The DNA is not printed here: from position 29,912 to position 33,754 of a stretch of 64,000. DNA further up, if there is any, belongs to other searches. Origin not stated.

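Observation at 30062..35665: Three-gene operon of unknown function (giant scaffold-like protein, mini-Hsp70-like protein, TPR-like protein) in the slot directly upstream of valS-folC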

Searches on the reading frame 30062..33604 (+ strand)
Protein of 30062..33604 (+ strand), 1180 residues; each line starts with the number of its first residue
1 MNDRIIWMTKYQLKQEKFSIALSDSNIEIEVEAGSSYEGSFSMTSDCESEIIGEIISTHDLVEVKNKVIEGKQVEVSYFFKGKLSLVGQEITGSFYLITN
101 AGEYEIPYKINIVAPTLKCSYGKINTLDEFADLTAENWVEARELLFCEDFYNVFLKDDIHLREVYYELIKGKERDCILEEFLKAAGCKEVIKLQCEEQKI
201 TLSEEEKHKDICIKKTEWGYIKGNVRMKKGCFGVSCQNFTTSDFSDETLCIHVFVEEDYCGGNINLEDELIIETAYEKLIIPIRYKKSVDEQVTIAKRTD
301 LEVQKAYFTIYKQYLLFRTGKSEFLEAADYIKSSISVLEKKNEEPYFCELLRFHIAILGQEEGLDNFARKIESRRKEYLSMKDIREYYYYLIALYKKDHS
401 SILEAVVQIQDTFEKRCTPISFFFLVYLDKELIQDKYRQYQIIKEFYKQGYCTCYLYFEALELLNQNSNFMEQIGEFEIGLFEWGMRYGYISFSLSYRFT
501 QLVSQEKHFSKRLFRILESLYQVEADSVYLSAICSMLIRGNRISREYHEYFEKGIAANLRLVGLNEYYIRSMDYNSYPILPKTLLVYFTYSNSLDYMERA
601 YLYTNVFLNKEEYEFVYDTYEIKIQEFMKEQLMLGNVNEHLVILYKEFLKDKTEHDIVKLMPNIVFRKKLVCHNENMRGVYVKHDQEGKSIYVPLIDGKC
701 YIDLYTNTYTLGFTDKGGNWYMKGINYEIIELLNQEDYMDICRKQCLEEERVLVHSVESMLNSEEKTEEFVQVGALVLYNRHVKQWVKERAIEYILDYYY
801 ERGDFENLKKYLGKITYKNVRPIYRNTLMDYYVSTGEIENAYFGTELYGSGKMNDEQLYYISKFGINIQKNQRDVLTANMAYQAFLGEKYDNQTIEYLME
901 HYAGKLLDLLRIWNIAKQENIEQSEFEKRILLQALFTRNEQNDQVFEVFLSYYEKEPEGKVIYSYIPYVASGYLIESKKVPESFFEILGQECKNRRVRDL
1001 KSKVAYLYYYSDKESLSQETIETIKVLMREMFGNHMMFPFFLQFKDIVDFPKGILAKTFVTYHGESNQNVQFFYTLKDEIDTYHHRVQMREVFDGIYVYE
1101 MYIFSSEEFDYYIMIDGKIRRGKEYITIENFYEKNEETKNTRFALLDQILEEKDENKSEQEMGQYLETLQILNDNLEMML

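Call 3: search_protein_families(library=pfam, proteins=[window:30062-33604:+], max_evalue=1)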
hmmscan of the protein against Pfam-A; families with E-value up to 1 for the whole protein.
window:30062-33604:+ (1180 aa): 3 families
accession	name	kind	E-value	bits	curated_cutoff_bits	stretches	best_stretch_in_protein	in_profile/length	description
PF18984.5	DUF5717_N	-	1.3e-192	642.4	25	1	1-867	1-870/875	Family of unknown function (DUF5717)N-terminal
PF18983.5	DUF5717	-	6.9e-58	196.7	25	1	879-1170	6-300/306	Family of unknown function (DUF5717)C-terminal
PF09582.15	AnfO_nitrog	-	0.073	12.8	30.3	1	760-797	5-42/190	Iron only nitrogenase protein AnfO (AnfO_nitrog)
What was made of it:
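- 30062..33604 (+): P1, 1180 aa, DUF5717 family scaffold protein (cytoplasmic, no TM). PF18984 E 1e-192 and PF18983 E 7e-58 (call 3).
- On Pfam DUF5717 (PF18984 DUF5717_N + PF18983 DUF5717 C-terminal): 642.4 bits (aa 1-867) and 196.7 bits (aa 879-1170), call 3.
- Pfam matches lie far above the curated cut-offs (call 3).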

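Call 4: search_protein_families(library=ncbifam, proteins=[window:30062-33604:+], max_evalue=1)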
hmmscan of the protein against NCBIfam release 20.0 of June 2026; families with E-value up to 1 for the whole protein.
window:30062-33604:+ (1180 aa): 0 families
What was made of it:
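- Checked: They match no enzymatic Pfam or NCBIfam family (calls 3, 4).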

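Call 7: search_solved_structures(query=window:30062-33604:+, max_evalue=10)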
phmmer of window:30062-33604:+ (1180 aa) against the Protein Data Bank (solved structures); distinct sequences matched with E-value up to 10: 2.
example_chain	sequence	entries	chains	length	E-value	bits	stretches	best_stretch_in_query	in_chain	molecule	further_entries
1i4n_A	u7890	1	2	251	0.43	11.4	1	164-302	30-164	INDOLE-3-GLYCEROL PHOSPHATE SYNTHASE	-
1j5t_A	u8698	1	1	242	0.49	11.2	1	165-302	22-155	INDOLE-3-GLYCEROL PHOSPHATE SYNTHASE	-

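Call 10: find_homologous_proteins(query=window:30062-33604:+)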
Query window:30062-33604:+ (1180 aa): 13 proteins with E <= 0.001 among 8000 candidates.
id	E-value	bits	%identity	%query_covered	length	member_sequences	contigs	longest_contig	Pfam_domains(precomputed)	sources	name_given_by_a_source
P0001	0.0e+0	2646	100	100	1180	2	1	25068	PF18984.6,PF18983.6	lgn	-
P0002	0.0e+0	2362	89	100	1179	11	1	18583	PF18984.6,PF18983.6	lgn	-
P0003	0.0e+0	2250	84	100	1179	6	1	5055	PF18984.6,PF18983.6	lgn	-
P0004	0.0e+0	2243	84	100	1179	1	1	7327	PF18984.6,PF18983.6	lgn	-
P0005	0.0e+0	2204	83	100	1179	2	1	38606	PF18984.6,PF18983.6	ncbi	-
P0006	0.0e+0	2157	81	100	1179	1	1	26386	PF18984.6,PF18983.6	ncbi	-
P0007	0.0e+0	2055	76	100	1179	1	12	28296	PF18984.6,PF18983.6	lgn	-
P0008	1.5e-97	346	26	95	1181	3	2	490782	PF18984.6,PF18983.6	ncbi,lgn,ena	-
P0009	1.4e-96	343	25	97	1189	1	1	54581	PF18984.6,PF18983.6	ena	-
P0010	6.6e-91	324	25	93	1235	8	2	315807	PF18984.6,PF18983.6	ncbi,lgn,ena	-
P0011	8.2e-86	307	27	63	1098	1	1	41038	PF18984.6,PF18983.6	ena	-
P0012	1.1e-60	224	22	94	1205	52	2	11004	PF18984.6,PF18983.6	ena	-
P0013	2.5e-51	193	21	94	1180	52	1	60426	PF18984.6,PF18983.6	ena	-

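Call 12: find_encoding_contigs(protein=P0008, flank=8000, max_places=2)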
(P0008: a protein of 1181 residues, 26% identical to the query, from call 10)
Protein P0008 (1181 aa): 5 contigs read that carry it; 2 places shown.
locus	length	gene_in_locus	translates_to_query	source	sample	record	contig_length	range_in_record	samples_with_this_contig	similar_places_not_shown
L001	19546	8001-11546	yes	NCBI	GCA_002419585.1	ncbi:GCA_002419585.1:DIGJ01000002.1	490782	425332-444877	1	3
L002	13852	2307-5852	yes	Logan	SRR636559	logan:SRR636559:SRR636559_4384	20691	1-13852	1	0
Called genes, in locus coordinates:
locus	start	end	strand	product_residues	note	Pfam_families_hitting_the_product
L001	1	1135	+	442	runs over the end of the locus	PF13378:MR_MLE_C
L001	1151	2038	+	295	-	PF00701:DHDPS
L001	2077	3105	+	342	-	-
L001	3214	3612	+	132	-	PF07331:TctB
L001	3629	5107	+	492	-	PF01970:TctA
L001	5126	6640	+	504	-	PF08666:SAF (weak), PF04295:GD_AH_second, PF20629:GD_AH_C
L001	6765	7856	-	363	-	PF00155:Aminotran_1_2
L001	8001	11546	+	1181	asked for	PF18984:DUF5717_N, PF18983:DUF5717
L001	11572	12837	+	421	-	PF18980:DUF5716_C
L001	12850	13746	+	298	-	-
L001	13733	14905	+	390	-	-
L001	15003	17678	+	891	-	PF00133:tRNA-synt_1, PF09334:tRNA-synt_1g, PF13603:tRNA-synt_1_2, PF09334:tRNA-synt_1g (weak), PF08264:Anticodon_1, PF10458:Val_tRNA-synt_C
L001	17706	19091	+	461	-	PF20250:FapA_N, PF03961:FapA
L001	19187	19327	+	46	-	-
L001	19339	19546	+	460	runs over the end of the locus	PF23914:TPR_CcmH_CycH (faint), PF13414:TPR_11, PF13424:TPR_12 (weak), PF13432:TPR_16, PF14559:TPR_19, PF21033:RMD1-3, PF07719:TPR_2 (weak), PF13174:TPR_6 (weak), +12 more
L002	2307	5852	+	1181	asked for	PF18984:DUF5717_N, PF18983:DUF5717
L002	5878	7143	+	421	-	PF18980:DUF5716_C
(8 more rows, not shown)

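Call 13: find_encoding_contigs(protein=P0010, flank=8000, max_places=2)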
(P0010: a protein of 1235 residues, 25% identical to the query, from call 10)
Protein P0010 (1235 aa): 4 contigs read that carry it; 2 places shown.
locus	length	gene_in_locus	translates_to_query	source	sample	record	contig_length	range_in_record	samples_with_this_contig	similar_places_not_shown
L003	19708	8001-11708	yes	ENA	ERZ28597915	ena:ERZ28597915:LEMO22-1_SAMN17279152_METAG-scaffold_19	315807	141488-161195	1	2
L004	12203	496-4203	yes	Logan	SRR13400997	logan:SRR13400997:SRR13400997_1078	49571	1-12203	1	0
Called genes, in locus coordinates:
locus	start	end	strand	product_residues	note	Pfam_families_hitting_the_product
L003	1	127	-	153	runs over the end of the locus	PF13690:CheX, PF04509:CheC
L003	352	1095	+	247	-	PF14275:DUF4362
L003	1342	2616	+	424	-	PF00709:Adenylsucc_synt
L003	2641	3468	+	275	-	PF06831:H2TH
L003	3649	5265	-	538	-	PF00251:Glyco_hydro_32N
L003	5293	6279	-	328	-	PF00356:LacI, PF01381:HTH_3 (faint), PF00532:Peripla_BP_1, PF13377:Peripla_BP_3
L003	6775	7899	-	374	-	PF00155:Aminotran_1_2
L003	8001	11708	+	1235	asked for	PF18984:DUF5717_N, PF18983:DUF5717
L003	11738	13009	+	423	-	PF18980:DUF5716_C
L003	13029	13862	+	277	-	-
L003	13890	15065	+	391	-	-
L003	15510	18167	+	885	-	PF00133:tRNA-synt_1, PF09334:tRNA-synt_1g, PF21349:RUBY_RBDX (faint), PF13603:tRNA-synt_1_2 (weak), PF09334:tRNA-synt_1g (weak), PF08264:Anticodon_1, PF10458:Val_tRNA-synt_C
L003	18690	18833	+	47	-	-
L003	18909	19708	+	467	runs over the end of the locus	PF23914:TPR_CcmH_CycH (faint), PF00515:TPR_1 (faint), PF07719:TPR_2 (faint), PF13181:TPR_8 (faint), PF13371:TPR_9 (faint), PF13432:TPR_16, PF21033:RMD1-3 (weak), PF14559:TPR_19 (weak), +6 more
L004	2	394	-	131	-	?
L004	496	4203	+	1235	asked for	PF18984:DUF5717_N, PF18983:DUF5717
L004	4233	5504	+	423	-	PF18980:DUF5716_C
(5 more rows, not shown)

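Call 16: find_homologous_proteins(query=A1, max_evalue=0.00001)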
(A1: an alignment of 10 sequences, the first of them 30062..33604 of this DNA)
Query A1 (10 sequences) (1180 aa, profile of the alignment): 13 proteins with E <= 0.00001 among 8000 candidates.
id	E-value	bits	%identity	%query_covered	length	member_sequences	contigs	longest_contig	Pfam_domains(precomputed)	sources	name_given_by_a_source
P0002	0.0e+0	1703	89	100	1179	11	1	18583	PF18984.6,PF18983.6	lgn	-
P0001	0.0e+0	1692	100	100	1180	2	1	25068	PF18984.6,PF18983.6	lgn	-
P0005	0.0e+0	1679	83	100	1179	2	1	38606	PF18984.6,PF18983.6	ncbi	-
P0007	0.0e+0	1659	76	100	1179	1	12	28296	PF18984.6,PF18983.6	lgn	-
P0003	0.0e+0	1632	84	100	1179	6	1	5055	PF18984.6,PF18983.6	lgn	-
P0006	0.0e+0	1622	81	100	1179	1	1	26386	PF18984.6,PF18983.6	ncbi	-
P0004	0.0e+0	1613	84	100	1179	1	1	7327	PF18984.6,PF18983.6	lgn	-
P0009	0.0e+0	1559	25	97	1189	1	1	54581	PF18984.6,PF18983.6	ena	-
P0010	0.0e+0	1524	25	93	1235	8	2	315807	PF18984.6,PF18983.6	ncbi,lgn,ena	-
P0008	0.0e+0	1523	26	95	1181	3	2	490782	PF18984.6,PF18983.6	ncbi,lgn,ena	-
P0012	0.0e+0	1448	22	94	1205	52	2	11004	PF18984.6,PF18983.6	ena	-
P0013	0.0e+0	1385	21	94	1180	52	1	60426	PF18984.6,PF18983.6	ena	-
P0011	0.0e+0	1349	27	63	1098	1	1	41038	PF18984.6,PF18983.6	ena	-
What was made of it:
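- Tried and rejected: A second find_homologous_proteins run with the P1 alignment returned the same 13 proteins (call 16), so one capped search was wasted.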

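Call 18: find_related_loci(query=A1, collection=genome_contigs, flank=8000)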
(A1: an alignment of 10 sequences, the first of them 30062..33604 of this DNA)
Query A1 (1180 aa) in genome_contigs; peptide patterns used: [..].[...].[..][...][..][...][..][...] (x = any residue, [..] = any of these).
52 stretches matched a pattern; 15 encode a relative of the query (tblastn E <= 1e-3); 15 distinct loci.
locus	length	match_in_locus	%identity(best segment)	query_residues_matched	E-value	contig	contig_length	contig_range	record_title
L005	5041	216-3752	84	1-1180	0e+0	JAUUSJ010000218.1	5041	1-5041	MAG: Blautia sp. isolate N1171.6 NODE_2480_length_5041_cov_50.064982, whole genome shotgun sequence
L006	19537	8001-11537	88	1-1180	0e+0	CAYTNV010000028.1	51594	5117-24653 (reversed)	MAG TPA_asm: uncultured Blautia sp. isolate SRP222994_co1_531 genome assembly, contig: NODE_1067_length_51594_cov_57.788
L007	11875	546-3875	27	16-1113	7e-108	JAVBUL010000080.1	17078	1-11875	MAG: Lachnospiraceae bacterium isolate EPI_MAG_00278 c_000010423438, whole genome shotgun sequence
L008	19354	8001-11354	26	1-1120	5e-101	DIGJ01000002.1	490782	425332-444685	MAG TPA_asm: Lachnoclostridium sp. UBA5725 UBA5725_contig_46, whole genome shotgun sequence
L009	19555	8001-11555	25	1-1154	2e-100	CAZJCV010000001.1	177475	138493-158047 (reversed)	MAG TPA_asm: uncultured Lachnospiraceae bacterium isolate SRP192927_co8_192 genome assembly, contig: NODE_26_length_1774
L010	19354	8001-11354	26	12-1113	1e-96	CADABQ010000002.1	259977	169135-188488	MAG: uncultured Lachnospiraceae bacterium isolate RUG13148 genome assembly, contig: RUG13148_asm_2, whole genome shotgun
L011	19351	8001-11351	25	20-1113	3e-89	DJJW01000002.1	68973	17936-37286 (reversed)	MAG TPA_asm: Lachnoclostridium sp. UBA6558 UBA6558_contig_471, whole genome shotgun sequence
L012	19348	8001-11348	25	20-1113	6e-86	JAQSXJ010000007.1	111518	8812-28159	MAG: Anaerocolumna sp. isolate L_E1_T20_A_bin.141 scaffold_690, whole genome shotgun sequence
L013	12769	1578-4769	27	1-1167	1e-73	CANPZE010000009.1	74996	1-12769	MAG: uncultured Lachnospiraceae bacterium isolate Lapin-002__bin9 genome assembly, contig: Lapin-002__NODE_414_length_74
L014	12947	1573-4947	22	15-1113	2e-69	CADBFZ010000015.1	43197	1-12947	MAG: uncultured Lachnospiraceae bacterium isolate RUG13935 genome assembly, contig: RUG13935_asm_15, whole genome shotgu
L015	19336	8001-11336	28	12-1120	5e-103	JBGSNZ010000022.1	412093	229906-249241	MAG: Acetivibrio sp. isolate JTS-AC268 k141_894167, whole genome shotgun sequence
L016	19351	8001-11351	25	20-1113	8e-90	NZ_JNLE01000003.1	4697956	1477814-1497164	Clostridium sp. KNHs205 BR73DRAFT_scf7180000000014_quiver.3_C, whole genome shotgun sequence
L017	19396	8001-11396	27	20-1150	2e-111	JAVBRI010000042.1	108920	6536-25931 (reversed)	MAG: Lachnospiraceae bacterium isolate EPI_MAG_00191 c_000006835831, whole genome shotgun sequence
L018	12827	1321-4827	26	13-1166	4e-105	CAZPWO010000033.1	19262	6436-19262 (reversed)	MAG TPA_asm: uncultured Herbinix sp. isolate SRP294416_co2_139 genome assembly, contig: NODE_3011_length_19262_cov_9.117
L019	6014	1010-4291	23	21-1115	5e-61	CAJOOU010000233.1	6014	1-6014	uncultured Eubacterium sp. isolate Rumen_Coassembly_mag_1555 genome assembly, contig: k87_23765851, whole genome shotgun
